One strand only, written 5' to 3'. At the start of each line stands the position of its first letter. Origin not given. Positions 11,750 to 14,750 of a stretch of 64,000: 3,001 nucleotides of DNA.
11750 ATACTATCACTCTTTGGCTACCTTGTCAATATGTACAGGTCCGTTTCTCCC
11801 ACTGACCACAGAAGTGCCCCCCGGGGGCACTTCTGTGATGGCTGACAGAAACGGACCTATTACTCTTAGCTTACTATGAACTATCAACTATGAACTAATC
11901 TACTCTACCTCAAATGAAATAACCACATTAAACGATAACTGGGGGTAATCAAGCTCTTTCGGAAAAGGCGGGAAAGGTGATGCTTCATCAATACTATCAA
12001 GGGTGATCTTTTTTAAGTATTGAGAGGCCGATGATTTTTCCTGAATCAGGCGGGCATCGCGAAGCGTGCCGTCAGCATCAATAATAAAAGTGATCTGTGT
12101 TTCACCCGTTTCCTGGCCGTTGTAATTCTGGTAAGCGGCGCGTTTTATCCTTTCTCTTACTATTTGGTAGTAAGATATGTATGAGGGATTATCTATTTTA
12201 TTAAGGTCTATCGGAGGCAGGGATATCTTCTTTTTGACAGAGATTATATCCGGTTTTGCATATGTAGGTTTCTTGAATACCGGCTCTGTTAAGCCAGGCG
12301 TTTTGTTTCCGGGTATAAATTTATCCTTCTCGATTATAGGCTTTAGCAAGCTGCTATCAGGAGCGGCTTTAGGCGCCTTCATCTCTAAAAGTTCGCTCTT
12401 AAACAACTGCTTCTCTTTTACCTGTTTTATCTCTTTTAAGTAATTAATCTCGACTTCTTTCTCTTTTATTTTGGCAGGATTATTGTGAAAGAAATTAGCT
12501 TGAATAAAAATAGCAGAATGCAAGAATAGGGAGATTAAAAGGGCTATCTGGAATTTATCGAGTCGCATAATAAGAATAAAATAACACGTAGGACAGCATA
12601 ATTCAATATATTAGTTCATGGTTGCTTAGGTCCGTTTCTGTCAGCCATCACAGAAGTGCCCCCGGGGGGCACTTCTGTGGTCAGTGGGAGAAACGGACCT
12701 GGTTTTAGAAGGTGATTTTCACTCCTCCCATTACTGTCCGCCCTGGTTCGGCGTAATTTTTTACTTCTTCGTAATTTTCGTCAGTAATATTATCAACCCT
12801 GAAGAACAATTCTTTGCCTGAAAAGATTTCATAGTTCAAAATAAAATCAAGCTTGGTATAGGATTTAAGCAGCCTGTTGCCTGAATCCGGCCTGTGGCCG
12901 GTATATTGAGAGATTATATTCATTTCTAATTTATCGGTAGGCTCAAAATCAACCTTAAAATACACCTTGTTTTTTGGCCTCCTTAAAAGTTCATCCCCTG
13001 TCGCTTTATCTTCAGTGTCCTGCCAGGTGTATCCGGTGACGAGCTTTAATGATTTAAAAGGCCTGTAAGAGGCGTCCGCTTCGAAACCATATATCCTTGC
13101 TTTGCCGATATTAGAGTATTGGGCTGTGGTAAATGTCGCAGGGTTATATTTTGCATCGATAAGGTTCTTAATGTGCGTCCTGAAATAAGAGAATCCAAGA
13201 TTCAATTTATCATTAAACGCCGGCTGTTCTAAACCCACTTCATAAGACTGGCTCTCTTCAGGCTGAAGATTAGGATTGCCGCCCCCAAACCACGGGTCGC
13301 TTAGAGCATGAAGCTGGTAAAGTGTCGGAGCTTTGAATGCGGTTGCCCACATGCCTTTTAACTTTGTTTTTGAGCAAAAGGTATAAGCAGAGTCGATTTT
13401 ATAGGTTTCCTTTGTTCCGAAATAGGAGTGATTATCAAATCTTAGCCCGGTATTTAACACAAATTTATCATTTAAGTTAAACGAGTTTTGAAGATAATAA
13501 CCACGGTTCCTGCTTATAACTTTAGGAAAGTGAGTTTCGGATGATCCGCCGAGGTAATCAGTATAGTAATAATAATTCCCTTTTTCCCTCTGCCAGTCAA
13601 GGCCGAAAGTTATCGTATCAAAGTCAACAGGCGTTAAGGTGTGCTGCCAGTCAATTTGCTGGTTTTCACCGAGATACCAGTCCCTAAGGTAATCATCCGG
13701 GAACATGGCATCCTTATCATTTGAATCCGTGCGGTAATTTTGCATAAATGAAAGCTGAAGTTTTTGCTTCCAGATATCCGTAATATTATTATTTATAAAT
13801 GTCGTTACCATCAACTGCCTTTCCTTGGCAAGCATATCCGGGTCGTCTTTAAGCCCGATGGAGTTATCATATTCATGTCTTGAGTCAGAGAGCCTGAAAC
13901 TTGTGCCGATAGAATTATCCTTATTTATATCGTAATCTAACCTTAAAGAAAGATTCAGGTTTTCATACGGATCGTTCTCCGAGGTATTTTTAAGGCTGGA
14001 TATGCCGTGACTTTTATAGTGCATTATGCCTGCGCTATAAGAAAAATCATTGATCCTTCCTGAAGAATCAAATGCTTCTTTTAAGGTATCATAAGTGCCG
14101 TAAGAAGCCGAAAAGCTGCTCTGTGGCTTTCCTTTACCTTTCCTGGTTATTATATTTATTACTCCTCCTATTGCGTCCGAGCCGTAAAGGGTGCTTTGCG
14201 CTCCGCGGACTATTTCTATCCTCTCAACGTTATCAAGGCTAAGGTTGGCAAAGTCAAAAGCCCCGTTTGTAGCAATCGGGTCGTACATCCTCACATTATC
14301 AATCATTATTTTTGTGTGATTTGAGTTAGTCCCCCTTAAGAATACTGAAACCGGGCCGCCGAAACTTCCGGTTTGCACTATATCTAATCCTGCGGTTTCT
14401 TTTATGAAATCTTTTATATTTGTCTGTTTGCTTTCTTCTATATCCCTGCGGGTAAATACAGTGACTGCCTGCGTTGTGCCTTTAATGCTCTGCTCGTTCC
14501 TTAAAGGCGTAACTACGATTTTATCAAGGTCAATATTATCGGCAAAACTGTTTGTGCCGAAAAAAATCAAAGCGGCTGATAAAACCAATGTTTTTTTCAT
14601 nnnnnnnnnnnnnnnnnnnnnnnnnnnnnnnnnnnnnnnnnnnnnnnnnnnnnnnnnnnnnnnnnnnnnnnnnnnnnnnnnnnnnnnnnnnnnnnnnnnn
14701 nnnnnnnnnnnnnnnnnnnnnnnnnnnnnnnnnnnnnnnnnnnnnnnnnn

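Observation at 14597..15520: Cobalamin riboswitch with an intact terminator controls a DUF71/COG2102 PP-loop ATPase ahead of btuB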

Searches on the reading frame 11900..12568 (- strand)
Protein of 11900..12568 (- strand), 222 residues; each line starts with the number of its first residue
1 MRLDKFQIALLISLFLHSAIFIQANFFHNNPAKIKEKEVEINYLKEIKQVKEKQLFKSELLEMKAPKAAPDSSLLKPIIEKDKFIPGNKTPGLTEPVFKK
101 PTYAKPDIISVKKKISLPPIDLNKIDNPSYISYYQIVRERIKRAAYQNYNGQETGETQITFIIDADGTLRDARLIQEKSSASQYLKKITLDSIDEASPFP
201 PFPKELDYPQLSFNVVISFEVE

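Call 4: search_protein_families(library=pfam, proteins=[window:11900-12568:-])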
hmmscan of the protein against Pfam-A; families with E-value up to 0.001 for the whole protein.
window:11900-12568:- (222 aa): 2 families
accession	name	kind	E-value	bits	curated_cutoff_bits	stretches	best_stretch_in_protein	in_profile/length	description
PF13103.11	TonB_2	-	9.9e-07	29.2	22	1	132-205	3-73/85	TonB C terminal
PF03544.19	TonB_C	-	0.00026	21.8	24.6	1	153-220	14-78/79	Gram-negative bacterial TonB protein C-terminal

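Call 5: search_protein_families(library=ncbifam, proteins=[window:11900-12568:-])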
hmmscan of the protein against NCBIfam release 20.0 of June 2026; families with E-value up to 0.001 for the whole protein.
window:11900-12568:- (222 aa): 1 family
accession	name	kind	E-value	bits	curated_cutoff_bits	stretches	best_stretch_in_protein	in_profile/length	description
TIGR01352.1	tonB_Cterm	subfamily_domain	3.3e-06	27.4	27.1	1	151-221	10-75/76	TonB family protein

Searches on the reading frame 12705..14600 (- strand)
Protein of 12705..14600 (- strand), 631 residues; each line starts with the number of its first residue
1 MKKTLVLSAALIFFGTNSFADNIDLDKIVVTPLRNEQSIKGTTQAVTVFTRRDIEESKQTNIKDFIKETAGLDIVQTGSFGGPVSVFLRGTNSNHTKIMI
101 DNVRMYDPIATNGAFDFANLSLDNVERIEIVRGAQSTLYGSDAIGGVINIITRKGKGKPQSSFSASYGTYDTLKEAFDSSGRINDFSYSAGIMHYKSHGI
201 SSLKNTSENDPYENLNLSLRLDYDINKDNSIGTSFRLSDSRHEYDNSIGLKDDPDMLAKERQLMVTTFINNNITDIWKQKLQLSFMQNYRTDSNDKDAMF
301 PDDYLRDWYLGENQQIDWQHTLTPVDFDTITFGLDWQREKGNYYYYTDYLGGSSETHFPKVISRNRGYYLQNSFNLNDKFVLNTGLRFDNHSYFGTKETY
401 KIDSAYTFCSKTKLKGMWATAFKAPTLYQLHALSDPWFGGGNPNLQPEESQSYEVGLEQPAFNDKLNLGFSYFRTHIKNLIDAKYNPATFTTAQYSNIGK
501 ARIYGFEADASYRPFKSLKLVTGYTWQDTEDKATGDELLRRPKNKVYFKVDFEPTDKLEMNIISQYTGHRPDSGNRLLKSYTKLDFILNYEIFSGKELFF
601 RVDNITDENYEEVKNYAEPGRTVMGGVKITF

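Call 4: search_protein_families(library=pfam, proteins=[window:12705-14600:-])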
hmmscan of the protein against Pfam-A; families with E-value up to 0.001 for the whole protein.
window:12705-14600:- (631 aa): 3 families
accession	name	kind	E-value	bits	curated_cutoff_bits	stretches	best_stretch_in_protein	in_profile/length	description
PF00593.30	TonB_dep_Rec_b-barrel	-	5.9e-51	175.1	27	1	168-605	10-436/436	TonB dependent receptor-like, beta-barrel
PF07715.20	Plug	-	4.1e-27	95.2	23.9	1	40-147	3-107/107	TonB-dependent Receptor Plug Domain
PF14905.12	OMP_b-brl_3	-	7.9e-16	58.6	27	1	440-616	208-384/408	Outer membrane protein beta-barrel family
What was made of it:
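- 12705..14600 (-): BtuB-like TonB-dependent outer-membrane receptor, 631 aa. Its start overlaps the DUF71 stop by ATGA. It has Plug and beta-barrel domains (call 4).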

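Call 5: search_protein_families(library=ncbifam, proteins=[window:12705-14600:-])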
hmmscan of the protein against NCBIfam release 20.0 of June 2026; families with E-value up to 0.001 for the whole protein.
window:12705-14600:- (631 aa): 33 families (the best 25 are shown)
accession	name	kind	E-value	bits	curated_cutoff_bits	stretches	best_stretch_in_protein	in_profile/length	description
TIGR01779.1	TonB-B12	equivalog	7.4e-103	345.2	599.7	1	10-624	13-607/614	TonB-dependent vitamin B12 receptor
NF007926.1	PRK10641.1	equivalog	4.6e-77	260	836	1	4-622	6-608/617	TonB-dependent vitamin B12 receptor BtuB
TIGR01785.1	TonB-hemin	subfamily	2.1e-57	195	316.85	1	25-631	1-677/677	TonB-dependent heme/hemoglobin receptor family protein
NF010010.0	PRK13483.1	equivalog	4.6e-52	176.9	927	1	12-631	17-660/660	ligand-gated channel protein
TIGR01783.1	TonB-siderophor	subfamily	6.3e-49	167.2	223.5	2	43-297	3-250/649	TonB-dependent siderophore receptor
TIGR01786.1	TonB-hemlactrns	subfamily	1.1e-44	152.9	323.75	2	302-631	383-719/719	TonB-dependent hemoglobin/transferrin/lactoferrin family receptor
NF007478.2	PRK10064.1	equivalog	8e-42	143.3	745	1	7-627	12-659/663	catecholate siderophore receptor CirA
NF010012.0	PRK13486.1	equivalog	1.6e-40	139.1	924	1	7-584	7-606/696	TonB-dependent receptor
NF053590.1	TonB_dep_TOL0244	equivalog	2.5e-40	138.7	645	1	25-617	10-587/604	TOL_0244 family TonB-dependent receptor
NF010038.0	PRK13513.1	equivalog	1.3e-39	136.4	942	1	17-630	27-658/659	ligand-gated channel protein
NF010011.0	PRK13484.1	equivalog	2.7e-34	118.5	1197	2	347-615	366-661/682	IreA family TonB-dependent siderophore receptor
NF049946.1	TonB_dep_CU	exception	6.1e-34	117.4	700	1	21-631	38-682/683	TonB-dependent receptor, CU motif-type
NF010051.0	PRK13528.1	subfamily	3.1e-32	111.7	583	2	330-631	380-727/727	FepA family TonB-dependent siderophore receptor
NF010048.1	PRK13524.1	subfamily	3.6e-32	111.7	493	2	348-570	417-659/744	FepA family TonB-dependent siderophore receptor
TIGR04056.1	OMP_RagA_SusC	subfamily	1.4e-31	109.7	368.25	2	21-170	74-222/981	SusC/RagA family TonB-linked outer membrane protein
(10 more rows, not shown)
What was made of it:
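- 12705..14600 (-): Its best family is TIGR01779 TonB-B12 at 345 bits, below the equivalog cut-off (call 5).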
